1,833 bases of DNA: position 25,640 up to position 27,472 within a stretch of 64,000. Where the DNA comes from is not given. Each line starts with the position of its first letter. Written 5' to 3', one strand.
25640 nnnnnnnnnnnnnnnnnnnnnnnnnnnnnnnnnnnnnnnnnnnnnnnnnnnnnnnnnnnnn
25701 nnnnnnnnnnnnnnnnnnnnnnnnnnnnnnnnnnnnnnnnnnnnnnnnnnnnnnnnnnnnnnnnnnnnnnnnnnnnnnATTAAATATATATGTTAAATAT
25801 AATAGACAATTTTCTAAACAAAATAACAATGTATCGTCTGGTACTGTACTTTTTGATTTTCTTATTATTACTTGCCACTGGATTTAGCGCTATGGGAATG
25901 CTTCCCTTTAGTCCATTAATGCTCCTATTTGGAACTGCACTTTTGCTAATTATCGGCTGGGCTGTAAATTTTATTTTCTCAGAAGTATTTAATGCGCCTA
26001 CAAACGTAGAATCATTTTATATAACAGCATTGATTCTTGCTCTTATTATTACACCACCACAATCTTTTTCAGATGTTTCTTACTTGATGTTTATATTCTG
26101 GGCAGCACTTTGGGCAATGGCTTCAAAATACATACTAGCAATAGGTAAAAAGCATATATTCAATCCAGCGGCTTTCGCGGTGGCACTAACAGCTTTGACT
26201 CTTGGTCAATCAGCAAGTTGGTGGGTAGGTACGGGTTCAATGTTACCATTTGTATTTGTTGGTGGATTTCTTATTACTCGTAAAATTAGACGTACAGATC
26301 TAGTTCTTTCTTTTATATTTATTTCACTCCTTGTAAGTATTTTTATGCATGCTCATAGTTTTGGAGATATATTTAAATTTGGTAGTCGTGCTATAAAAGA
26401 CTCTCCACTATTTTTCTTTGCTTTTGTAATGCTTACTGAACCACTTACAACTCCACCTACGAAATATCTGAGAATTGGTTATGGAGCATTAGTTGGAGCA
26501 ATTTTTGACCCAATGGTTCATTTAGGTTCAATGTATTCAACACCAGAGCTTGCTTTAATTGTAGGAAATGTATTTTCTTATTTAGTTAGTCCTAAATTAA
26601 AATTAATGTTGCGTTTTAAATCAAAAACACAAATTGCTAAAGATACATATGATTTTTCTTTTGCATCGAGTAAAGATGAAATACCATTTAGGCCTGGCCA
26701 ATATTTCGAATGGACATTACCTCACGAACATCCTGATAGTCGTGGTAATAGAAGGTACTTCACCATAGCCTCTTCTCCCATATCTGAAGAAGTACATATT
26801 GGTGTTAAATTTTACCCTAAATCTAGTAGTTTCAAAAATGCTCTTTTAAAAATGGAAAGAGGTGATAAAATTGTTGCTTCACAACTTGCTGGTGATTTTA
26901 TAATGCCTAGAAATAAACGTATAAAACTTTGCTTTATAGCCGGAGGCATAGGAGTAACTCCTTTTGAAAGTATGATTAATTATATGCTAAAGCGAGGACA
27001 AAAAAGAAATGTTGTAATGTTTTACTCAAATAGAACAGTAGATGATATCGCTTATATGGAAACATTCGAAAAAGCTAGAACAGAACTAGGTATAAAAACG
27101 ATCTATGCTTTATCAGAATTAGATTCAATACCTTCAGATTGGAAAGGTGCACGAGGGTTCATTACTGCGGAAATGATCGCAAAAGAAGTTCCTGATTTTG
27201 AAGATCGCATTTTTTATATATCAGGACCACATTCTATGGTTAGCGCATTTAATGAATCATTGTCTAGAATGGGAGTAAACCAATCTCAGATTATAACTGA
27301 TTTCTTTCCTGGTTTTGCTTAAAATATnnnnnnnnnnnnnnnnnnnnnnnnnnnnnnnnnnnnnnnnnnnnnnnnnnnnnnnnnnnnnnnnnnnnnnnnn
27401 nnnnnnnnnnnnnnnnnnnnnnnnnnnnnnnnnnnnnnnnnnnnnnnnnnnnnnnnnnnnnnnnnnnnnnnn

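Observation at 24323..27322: Minimal NQR/RNF-derived flavin electron-transfer module: FMN-binding protein, ApbE, and an NqrB-like::NqrF-like fusion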

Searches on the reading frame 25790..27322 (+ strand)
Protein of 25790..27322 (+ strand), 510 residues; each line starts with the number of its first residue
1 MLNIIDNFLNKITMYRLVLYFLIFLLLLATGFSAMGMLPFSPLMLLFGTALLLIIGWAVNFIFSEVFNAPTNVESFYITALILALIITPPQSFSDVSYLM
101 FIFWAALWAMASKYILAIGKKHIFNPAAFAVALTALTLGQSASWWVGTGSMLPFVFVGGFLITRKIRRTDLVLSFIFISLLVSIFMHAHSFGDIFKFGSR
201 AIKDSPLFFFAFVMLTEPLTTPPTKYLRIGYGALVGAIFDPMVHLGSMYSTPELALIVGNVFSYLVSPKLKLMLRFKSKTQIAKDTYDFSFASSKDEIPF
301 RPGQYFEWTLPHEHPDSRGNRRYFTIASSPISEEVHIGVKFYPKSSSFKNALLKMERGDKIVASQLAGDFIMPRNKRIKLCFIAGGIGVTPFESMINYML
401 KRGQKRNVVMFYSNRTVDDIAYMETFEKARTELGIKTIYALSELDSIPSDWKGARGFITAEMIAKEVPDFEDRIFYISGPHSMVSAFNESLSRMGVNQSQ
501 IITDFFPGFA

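Call 3: search_protein_families(library=pfam, proteins=[window:25790-27322:+], max_evalue=1)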
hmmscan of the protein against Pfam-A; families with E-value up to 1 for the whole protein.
window:25790-27322:+ (510 aa): 4 families
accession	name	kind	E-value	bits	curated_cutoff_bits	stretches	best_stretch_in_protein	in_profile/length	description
PF00175.26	NAD_binding_1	-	5.7e-17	62.8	22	1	382-487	1-107/109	Oxidoreductase NAD-binding domain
PF03116.20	NQR2_RnfD_RnfE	-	4e-06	26.8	27.7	1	146-266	170-286/296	NQR2, RnfD, RnfE family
PF00970.30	FAD_binding_6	-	0.0012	19.5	21.1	1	275-361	3-88/99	Oxidoreductase FAD-binding domain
PF08030.17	NAD_binding_6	-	0.04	14.4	22.2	1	380-415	4-44/156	Ferric reductase NAD binding domain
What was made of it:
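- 26600..27322 (+): NqrF-like FNR module (FAD-binding residues ~271-367, NAD(P)-binding ~379-510), predicted cytoplasmic, with no 2Fe-2S domain. PF00175 at 5.7e-17 and PF00970 weak (call 3).
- PF03116 is just below Pfam's gathering score for the full-length window protein (26.8 against 27.7, call 3).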

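Call 4: search_protein_families(library=ncbifam, proteins=[window:25790-27322:+], max_evalue=1)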
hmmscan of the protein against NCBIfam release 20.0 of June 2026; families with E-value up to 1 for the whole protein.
window:25790-27322:+ (510 aa): 23 families
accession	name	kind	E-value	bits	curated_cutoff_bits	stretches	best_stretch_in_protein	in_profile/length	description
NF009805.0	PRK13289.1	equivalog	2.3e-25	89.4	432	1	296-506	181-392/399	NO-inducible flavohemoprotein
NF058606.1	GlBtMonoRdsGbcB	equivalog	4.7e-21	75.1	500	1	280-500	22-241/362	glycine betaine monooxygenase reductase subunit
NF040810.1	BenC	equivalog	6.3e-19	68.3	430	1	280-503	113-327/333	benzoate 1,2-dioxygenase electron transfer component BenC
NF005963.0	PRK08051.1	equivalog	3.7e-18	65.7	230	1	277-506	9-230/233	NAD(P)H-flavin reductase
TIGR01941.1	nqrF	equivalog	5.8e-18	65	295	1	326-506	227-403/405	NADH:ubiquinone reductase (Na(+)-transporting) subunit F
NF007964.0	PRK10684.1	equivalog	1.9e-17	63.2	383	1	280-506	18-237/333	NADH oxidoreductase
NF045803.1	MethMoxFADbindMmoC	equivalog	1.6e-14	53.4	500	1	294-504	134-338/343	aromatic/alkene monooxygenase hydroxylase FAD-binding subunit MmoC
NF008822.0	PRK11872.1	equivalog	2.2e-14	53.2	402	1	292-505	129-334/341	anthranilate 1,2-dioxygenase electron transfer component AntC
TIGR02160.1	PA_CoA_Oxy5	hypoth_equivalog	1.7e-12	46.8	420.8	1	295-506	28-241/352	1,2-phenylacetyl-CoA epoxidase subunit PaaE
TIGR02911.1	sulfite_red_B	equivalog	9.5e-10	38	288.6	1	283-503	14-221/261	anaerobic sulfite reductase subunit AsrB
NF052252.1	flav_redu_LuxG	exception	9.6e-10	38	340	1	292-506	20-229/232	flavin mononucleotide reductase LuxG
NF006220.0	PRK08345.1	subfamily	1.5e-08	34.2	395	1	299-501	42-246/294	cytochrome-c3 hydrogenase subunit gamma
NF000796.0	PRK00054.1-1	equivalog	1.7e-08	34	224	1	344-495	59-193/254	dihydroorotate dehydrogenase electron transfer subunit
NF040830.1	sulfhyd_ShyC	equivalog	3.3e-07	29.8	600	1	297-424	36-155/288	NAD(P)-dependent hydrogenase/sulfhydrogenase 2 subunit gamma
NF000799.0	PRK00054.1-4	equivalog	4.6e-06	25.9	314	1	274-491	7-206/258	dihydroorotate dehydrogenase electron transfer subunit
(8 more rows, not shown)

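Call 6: find_homologous_proteins(query=window:25790-27319:+)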
Query window:25790-27319:+ (510 aa): 7922 proteins with E <= 0.001 among 8000 candidates; the best 120 are listed.
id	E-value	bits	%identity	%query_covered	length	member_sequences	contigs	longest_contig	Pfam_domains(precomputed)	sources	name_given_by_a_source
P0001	0.0e+0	1135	100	100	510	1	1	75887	PF00175.27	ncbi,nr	ncbi:MAG: oxidoreductase [Patescibacteria group bacterium]|nr:oxidoreductase [Patescibacteria group 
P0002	2.4e-259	879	74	100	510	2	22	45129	PF00175.27,PF03116.21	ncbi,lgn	-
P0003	1.2e-250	851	73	100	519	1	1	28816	PF00175.27,PF03116.21,PF00970.31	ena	-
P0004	1.4e-232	791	69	100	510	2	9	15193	PF00175.27,PF03116.21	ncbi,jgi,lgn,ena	-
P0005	9.8e-232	788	67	100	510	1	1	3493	PF00175.27,PF03116.21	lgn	-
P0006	1.5e-231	788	67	100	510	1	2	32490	PF00175.27,PF03116.21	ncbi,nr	ncbi:MAG: oxidoreductase [Candidatus Pacebacteria bacterium]|nr:oxidoreductase [Candidatus Paceibact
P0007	1.5e-231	788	72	93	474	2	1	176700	PF00175.27,PF03116.21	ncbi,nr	ncbi:MAG TPA: RnfABCDGE type electron transport complex subunit D [Candidatus Paceibacterota bacteri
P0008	2.6e-231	787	67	100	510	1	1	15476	PF00175.27,PF03116.21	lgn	-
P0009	1.7e-228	777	66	100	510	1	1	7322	PF00175.27,PF03116.21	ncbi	-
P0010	3.4e-226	770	67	100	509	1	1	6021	PF00175.27,PF03116.21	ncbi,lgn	-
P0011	5.8e-225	766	65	100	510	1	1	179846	PF00175.27,PF00970.31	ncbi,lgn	ncbi:MAG: FAD-binding oxidoreductase [Patescibacteria group bacterium]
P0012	5.4e-223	759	65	100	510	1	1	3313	PF00175.27,PF03116.21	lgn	-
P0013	6.2e-210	716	62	99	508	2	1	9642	PF00175.27,PF03116.21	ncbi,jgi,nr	ncbi:MAG TPA: RnfABCDGE type electron transport complex subunit D [Candidatus Paceibacterota bacteri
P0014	7.7e-209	713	63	97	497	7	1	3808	PF00175.27,PF03116.21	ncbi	-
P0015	3.8e-205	700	60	100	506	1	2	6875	PF00175.27,PF03116.21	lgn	-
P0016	2.7e-202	691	62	100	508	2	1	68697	PF00175.27,PF03116.21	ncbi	ncbi:MAG: RnfABCDGE type electron transport complex subunit D [bacterium]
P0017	5.3e-201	687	63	93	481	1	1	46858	PF00175.27,PF03116.21,PF08030.18,PF00970.31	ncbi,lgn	-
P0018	1.6e-200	685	69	86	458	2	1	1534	PF00175.27,PF03116.21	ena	-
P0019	3.1e-199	681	60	100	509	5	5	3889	PF00175.27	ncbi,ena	-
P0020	7.2e-197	673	61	100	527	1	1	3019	PF00175.27,PF03116.21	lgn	-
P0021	7.5e-196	670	58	100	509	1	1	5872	PF00175.27,PF03116.21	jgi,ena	-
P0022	1.4e-195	669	59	100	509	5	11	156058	PF00175.27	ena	-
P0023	1.5e-195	669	60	97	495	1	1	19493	PF00175.27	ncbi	-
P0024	2.4e-195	668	59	100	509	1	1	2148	PF00175.27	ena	-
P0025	7.1e-195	667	60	100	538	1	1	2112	PF00175.27,PF03116.21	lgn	-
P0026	8.8e-195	666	58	100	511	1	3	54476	PF00175.27,PF03116.21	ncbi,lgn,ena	-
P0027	3.0e-194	665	59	100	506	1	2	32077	PF00175.27,PF03116.21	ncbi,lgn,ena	-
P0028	3.2e-194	664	59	100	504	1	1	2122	PF00175.27,PF03116.21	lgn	-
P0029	6.1e-194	664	60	100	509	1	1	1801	PF00175.27,PF03116.21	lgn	-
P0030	1.2e-193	663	58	100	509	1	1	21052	PF00175.27,PF03116.21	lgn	-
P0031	2.3e-193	662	59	100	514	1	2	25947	PF00175.27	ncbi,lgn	-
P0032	3.0e-193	661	59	100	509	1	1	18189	PF00175.27,PF03116.21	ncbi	-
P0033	4.5e-193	661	58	100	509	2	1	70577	PF00175.27,PF03116.21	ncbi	-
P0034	5.5e-193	660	59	100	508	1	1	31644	PF00175.27,PF03116.21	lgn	-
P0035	7.8e-193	660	58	100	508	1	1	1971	PF00175.27,PF03116.21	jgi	jgi:ferredoxin-NADP reductase/Na+-translocating ferredoxin:NAD+ oxidoreductase RnfD subunit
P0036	8.9e-193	660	65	86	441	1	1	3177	PF00175.27,PF03116.21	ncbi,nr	ncbi:RnfABCDGE type electron transport complex subunit D, partial [Patescibacteria group bacterium]|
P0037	1.3e-192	659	56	100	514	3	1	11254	PF00175.27,PF03116.21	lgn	-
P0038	6.2e-192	657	59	100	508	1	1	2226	PF00175.27,PF03116.21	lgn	-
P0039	6.7e-192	657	58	100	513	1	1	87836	PF00175.27,PF03116.21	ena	-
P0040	8.1e-192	657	58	100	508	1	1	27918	PF00175.27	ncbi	-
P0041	1.5e-191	656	58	100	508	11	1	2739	PF00175.27,PF00970.31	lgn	-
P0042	2.2e-191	655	59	100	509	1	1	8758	PF00175.27,PF03116.21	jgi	jgi:ferredoxin-NADP reductase/Na+-translocating ferredoxin:NAD+ oxidoreductase RnfD subunit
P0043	6.2e-191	654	59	100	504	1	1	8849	PF00175.27,PF03116.21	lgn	-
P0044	6.4e-191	654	58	100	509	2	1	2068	PF00175.27,PF03116.21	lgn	-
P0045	7.6e-191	653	59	100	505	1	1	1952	PF00175.27,PF03116.21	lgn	-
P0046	8.3e-191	653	58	100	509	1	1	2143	PF00175.27,PF03116.21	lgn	-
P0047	1.4e-190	652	57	100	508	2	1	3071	PF00175.27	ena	-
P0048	2.3e-190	652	59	100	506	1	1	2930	PF00175.27,PF03116.21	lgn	-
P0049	2.5e-190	652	59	100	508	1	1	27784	PF00175.27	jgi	jgi:ferredoxin-NADP reductase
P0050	3.0e-190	651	58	100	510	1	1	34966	PF00175.27,PF03116.21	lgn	-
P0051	4.8e-190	651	58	100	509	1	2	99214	PF00175.27,PF03116.21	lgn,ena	-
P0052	5.4e-190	650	56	100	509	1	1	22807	PF00175.27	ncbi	-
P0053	6.0e-190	650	59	100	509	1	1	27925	PF00175.27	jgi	jgi:glycine betaine catabolism B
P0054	7.3e-190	650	57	100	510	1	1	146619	PF00175.27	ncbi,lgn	ncbi:MAG: oxidoreductase [Minisyncoccia bacterium]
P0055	7.6e-190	650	57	100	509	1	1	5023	PF00175.27,PF03116.21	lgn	-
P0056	8.3e-190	650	56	100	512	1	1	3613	PF00175.27,PF03116.21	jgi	jgi:ferredoxin-NADP reductase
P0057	8.6e-190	650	59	100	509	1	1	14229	PF00175.27,PF03116.21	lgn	-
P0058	1.4e-189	649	57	100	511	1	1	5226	PF00175.27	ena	-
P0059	1.6e-189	649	57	100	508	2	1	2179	PF00175.27,PF03116.21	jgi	jgi:ferredoxin-NADP reductase/Na+-translocating ferredoxin:NAD+ oxidoreductase RnfD subunit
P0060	1.7e-189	649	57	100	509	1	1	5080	PF00175.27,PF03116.21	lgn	-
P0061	1.9e-189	649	57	100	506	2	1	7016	PF00175.27,PF03116.21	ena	-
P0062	2.5e-189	648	57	100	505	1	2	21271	PF00175.27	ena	-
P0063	2.8e-189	648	57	100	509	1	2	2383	PF00175.27,PF03116.21,PF00970.31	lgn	-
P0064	3.3e-189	648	58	100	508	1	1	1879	PF00175.27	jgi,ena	-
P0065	3.7e-189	648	56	100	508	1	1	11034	PF00175.27,PF03116.21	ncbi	-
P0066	3.9e-189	648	58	100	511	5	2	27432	PF00175.27,PF03116.21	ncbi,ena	-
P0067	4.0e-189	648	57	100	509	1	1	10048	PF00175.27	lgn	-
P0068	4.3e-189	648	58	100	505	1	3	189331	PF00175.27,PF03116.21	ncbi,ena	-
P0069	4.8e-189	647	56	100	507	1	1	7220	PF00175.27,PF03116.21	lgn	-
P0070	7.3e-189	647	57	100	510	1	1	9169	PF00175.27,PF03116.21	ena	-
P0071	7.6e-189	647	57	100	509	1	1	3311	PF00175.27,PF03116.21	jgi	jgi:ferredoxin-NADP reductase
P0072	1.2e-188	646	58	100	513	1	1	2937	PF00175.27,PF03116.21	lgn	-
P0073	1.5e-188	646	57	100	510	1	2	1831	PF00175.27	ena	-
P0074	1.5e-188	646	55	100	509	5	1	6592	PF00175.27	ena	-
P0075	1.6e-188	646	59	100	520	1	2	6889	PF00175.27,PF03116.21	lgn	-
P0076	1.8e-188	645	59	100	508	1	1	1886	PF00175.27,PF03116.21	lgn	-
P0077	1.8e-188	645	57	100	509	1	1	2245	PF00175.27,PF03116.21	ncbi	-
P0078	2.1e-188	645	57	100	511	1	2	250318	PF00175.27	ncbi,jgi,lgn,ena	-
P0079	2.2e-188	645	59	100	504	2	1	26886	PF00175.27,PF03116.21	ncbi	-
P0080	2.3e-188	645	58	100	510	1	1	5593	PF00175.27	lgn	-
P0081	2.5e-188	645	58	100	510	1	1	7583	PF00175.27,PF03116.21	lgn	-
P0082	2.8e-188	645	58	100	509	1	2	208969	PF00175.27,PF03116.21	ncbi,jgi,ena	-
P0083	3.0e-188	645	56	100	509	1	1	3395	PF00175.27,PF03116.21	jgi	jgi:ferredoxin-NADP reductase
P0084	4.9e-188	644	57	100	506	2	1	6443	PF00175.27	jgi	-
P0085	5.1e-188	644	57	100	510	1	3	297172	PF00175.27,PF03116.21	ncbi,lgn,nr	ncbi:MAG: RnfABCDGE type electron transport complex subunit D [Patescibacteria group bacterium]|nr:R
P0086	5.6e-188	644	59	100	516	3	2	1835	PF00175.27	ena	-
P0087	7.6e-188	643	59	100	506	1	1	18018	PF00175.27,PF03116.21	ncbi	-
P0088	7.6e-188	643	57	100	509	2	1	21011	PF00175.27,PF03116.21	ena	-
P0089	7.9e-188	643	57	100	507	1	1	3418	PF00175.27,PF03116.21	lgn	-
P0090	8.0e-188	643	58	100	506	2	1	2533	PF00175.27,PF03116.21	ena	-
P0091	8.3e-188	643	57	100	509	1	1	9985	PF00175.27,PF03116.21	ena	-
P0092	8.9e-188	643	57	100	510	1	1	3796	PF00175.27,PF03116.21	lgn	-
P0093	9.3e-188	643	58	100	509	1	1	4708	PF00175.27,PF03116.21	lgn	-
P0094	1.1e-187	643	60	97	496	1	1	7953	PF00175.27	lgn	-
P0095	1.1e-187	643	59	100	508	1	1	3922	PF00175.27,PF03116.21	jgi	jgi:ferredoxin-NADP reductase/Na+-translocating ferredoxin:NAD+ oxidoreductase RnfD subunit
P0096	1.2e-187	643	56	100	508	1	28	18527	PF00175.27,PF03116.21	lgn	-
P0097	1.3e-187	643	57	100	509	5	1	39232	PF00175.27,PF03116.21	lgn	-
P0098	1.3e-187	643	56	100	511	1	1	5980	PF00175.27,PF03116.21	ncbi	-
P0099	1.4e-187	643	58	100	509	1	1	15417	PF00175.27,PF03116.21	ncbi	-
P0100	1.4e-187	643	57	100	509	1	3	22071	PF00175.27,PF03116.21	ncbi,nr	ncbi:MAG: RnfABCDGE type electron transport complex subunit D [Patescibacteria group bacterium]|nr:R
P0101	1.5e-187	642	58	100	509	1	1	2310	PF00175.27,PF03116.21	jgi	jgi:ferredoxin-NADP reductase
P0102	1.5e-187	642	59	100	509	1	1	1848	PF00175.27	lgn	-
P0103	1.9e-187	642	57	97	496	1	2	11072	PF00175.27,PF03116.21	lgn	-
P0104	2.0e-187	642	56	100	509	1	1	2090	PF00175.27,PF03116.21,PF08030.18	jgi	jgi:ferredoxin-NADP reductase/Na+-translocating ferredoxin:NAD+ oxidoreductase RnfD subunit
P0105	2.3e-187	642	56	100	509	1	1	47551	PF00175.27,PF03116.21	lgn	-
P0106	2.3e-187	642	60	94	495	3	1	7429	PF00175.27,PF03116.21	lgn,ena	-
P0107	2.6e-187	642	57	100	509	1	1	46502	PF00175.27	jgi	-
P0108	3.1e-187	641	57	99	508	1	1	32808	PF00175.27,PF03116.21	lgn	-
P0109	3.4e-187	641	56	100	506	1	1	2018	PF00175.27,PF03116.21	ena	-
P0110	5.9e-187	640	56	100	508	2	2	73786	PF00175.27,PF03116.21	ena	-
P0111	6.5e-187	640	57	100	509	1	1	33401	PF00175.27,PF03116.21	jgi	jgi:glycine betaine catabolism B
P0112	8.5e-187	640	55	100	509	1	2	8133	PF00175.27,PF03116.21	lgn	-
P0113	9.1e-187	640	57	99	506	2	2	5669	PF00175.27,PF03116.21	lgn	-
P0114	9.3e-187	640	56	100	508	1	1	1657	PF00175.27,PF03116.21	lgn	-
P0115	1.1e-186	640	59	100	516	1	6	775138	PF00175.27,PF03116.21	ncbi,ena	-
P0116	1.3e-186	639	57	99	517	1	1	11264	PF00175.27,PF03116.21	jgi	jgi:ferredoxin-NADP reductase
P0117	1.4e-186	639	56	100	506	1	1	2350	PF00175.27,PF03116.21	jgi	jgi:glycine betaine catabolism B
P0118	1.4e-186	639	58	100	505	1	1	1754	PF00175.27,PF03116.21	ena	-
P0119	1.5e-186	639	57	100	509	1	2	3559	PF00175.27,PF03116.21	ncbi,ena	-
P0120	1.7e-186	639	56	100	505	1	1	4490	PF00175.27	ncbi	-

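Call 15: search_solved_structures(query=A1, max_evalue=0.01, show_alignments=0)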
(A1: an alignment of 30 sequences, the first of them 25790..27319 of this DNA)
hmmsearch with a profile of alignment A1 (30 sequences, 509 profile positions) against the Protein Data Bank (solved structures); distinct sequences matched with E-value up to 0.01: 122 (the best 60 are shown).
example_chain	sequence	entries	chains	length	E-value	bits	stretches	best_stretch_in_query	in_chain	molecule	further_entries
7qty_A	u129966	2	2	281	1.8e-17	66.5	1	349-507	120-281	Na(+)-translocating NADH-quinone reductase subunit F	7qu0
7xk3_F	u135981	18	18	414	5.6e-17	64.8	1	349-508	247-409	Na(+)-translocating NADH-quinone reductase subunit F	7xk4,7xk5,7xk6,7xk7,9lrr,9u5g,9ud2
4u9u_A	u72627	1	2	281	6.1e-17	64.7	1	349-507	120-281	Na(+)-translocating NADH-quinone reductase subunit F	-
8ad4_A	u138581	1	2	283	6.2e-17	64.7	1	349-507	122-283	Na(+)-translocating NADH-quinone reductase subunit F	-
4uaj_A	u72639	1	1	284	6.2e-17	64.7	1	349-507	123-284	Na(+)-translocating NADH-quinone reductase subunit F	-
8a1t_F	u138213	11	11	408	1.1e-16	63.8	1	349-507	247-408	Na(+)-translocating NADH-quinone reductase subunit F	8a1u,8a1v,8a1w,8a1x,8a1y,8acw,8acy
2r6h_A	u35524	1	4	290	1.3e-16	63.6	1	350-503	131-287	NADH:ubiquinone oxidoreductase, Na translocating, F subunit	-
7qu3_A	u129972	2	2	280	1.3e-16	63.6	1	350-507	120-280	Na(+)-translocating NADH-quinone reductase subunit F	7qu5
8ad3_A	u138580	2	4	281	3.5e-16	62.2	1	349-503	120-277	Na(+)-translocating NADH-quinone reductase subunit F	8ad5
2eix_A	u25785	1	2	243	1.1e-15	60.5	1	270-495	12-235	NADH-cytochrome b5 reductase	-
1cqx_A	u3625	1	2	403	6.9e-15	57.9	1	277-505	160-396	FLAVOHEMOPROTEIN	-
3ozu_A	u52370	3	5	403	7.9e-15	57.7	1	277-505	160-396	Flavohemoprotein | Flavohemoglobin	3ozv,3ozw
7rom_A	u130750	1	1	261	1.7e-14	56.6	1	328-498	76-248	NADH-cytochrome b5 reductase 1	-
1cne_A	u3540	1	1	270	4.4e-14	55.3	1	367-494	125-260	NITRATE REDUCTASE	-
4wqm_A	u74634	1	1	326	1.5e-13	53.6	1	268-503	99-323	Toluene-4-monooxygenase electron transfer component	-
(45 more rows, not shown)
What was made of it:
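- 26600..27322 (+): The best solved sequence hits are NqrF FAD/NAD domains at 1.8e-17 (call 15).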

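Call 22: find_encoding_contigs(protein=P0011, flank=6000, max_places=2)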
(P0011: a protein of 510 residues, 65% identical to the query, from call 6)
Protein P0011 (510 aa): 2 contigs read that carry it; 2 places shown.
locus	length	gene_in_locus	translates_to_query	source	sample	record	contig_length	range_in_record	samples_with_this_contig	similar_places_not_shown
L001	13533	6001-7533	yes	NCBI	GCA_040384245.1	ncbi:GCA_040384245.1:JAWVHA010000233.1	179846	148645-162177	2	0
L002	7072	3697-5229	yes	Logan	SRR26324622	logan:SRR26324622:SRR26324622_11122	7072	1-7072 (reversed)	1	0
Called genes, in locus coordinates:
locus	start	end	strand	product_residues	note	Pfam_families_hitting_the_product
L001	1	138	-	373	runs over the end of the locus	PF02163:Peptidase_M50, PF17820:PDZ_6 (weak)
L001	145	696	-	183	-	PF01765:RRF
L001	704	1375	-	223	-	PF13177:DNA_pol3_delta2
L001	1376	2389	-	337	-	PF00022:Actin, PF06723:MreB_Mbl, PF00012:HSP70, PF14450:FtsA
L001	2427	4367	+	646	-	-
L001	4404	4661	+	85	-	-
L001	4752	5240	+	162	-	PF04205:FMN_bind (weak)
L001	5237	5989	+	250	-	PF02424:ApbE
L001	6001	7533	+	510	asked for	PF00970:FAD_binding_6 (weak), PF00175:NAD_binding_1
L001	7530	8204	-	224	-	PF00590:TP_methylase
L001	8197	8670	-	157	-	PF04224:DUF417 (faint)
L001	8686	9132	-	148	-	PF02823:ATP-synt_DE_N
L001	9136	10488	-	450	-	PF02874:ATP-synt_ab_N, PF00006:ATP-synt_ab, PF22919:ATP-synt_VA_C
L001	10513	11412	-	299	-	PF00231:ATP-synt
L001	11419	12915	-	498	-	PF02874:ATP-synt_ab_N, PF00006:ATP-synt_ab, PF00306:ATP-synt_ab_C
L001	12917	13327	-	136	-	PF00213:OSCP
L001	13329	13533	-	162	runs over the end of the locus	PF00430:ATP-synt_B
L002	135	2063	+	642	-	-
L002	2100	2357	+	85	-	-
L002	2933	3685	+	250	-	PF02424:ApbE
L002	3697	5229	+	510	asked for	PF00970:FAD_binding_6 (weak), PF00175:NAD_binding_1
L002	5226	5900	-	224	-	PF00590:TP_methylase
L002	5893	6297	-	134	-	-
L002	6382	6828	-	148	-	PF02823:ATP-synt_DE_N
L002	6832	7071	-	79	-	?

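Call 23: find_encoding_contigs(protein=P0115, flank=6000, max_places=1)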
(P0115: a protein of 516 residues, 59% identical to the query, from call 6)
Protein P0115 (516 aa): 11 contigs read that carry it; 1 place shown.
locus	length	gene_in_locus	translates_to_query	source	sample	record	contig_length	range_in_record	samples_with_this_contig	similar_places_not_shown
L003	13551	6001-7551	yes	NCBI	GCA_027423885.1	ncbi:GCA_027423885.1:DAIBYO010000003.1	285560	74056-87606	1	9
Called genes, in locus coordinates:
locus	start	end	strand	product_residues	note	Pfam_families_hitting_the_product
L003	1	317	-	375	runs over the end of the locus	PF03235:GmrSD_N, PF01844:HNH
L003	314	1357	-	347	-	PF13651:EcoRI_methylase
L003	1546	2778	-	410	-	-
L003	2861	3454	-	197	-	PF04542:Sigma70_r2, PF08281:Sigma70_r4_2, PF04545:Sigma70_r4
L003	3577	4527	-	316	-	PF02195:ParB_N, PF17762:HTH_ParB (weak)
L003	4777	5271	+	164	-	PF04205:FMN_bind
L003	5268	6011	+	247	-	PF02424:ApbE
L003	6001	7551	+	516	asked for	PF03116:NQR2_RnfD_RnfE (weak), PF00175:NAD_binding_1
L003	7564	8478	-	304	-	PF01435:Peptidase_M48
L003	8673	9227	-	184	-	PF04011:LemA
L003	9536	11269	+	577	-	PF02511:Thy1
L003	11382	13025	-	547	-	PF00118:Cpn60_TCP1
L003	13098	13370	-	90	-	PF00166:Cpn10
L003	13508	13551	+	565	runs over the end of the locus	PF13328:HD_4, PF01966:HD, PF04607:RelA_SpoT, PF02824:TGS, PF01842:ACT (weak), PF13291:ACT_4, PF22629:ACT_AHAS_ss (weak)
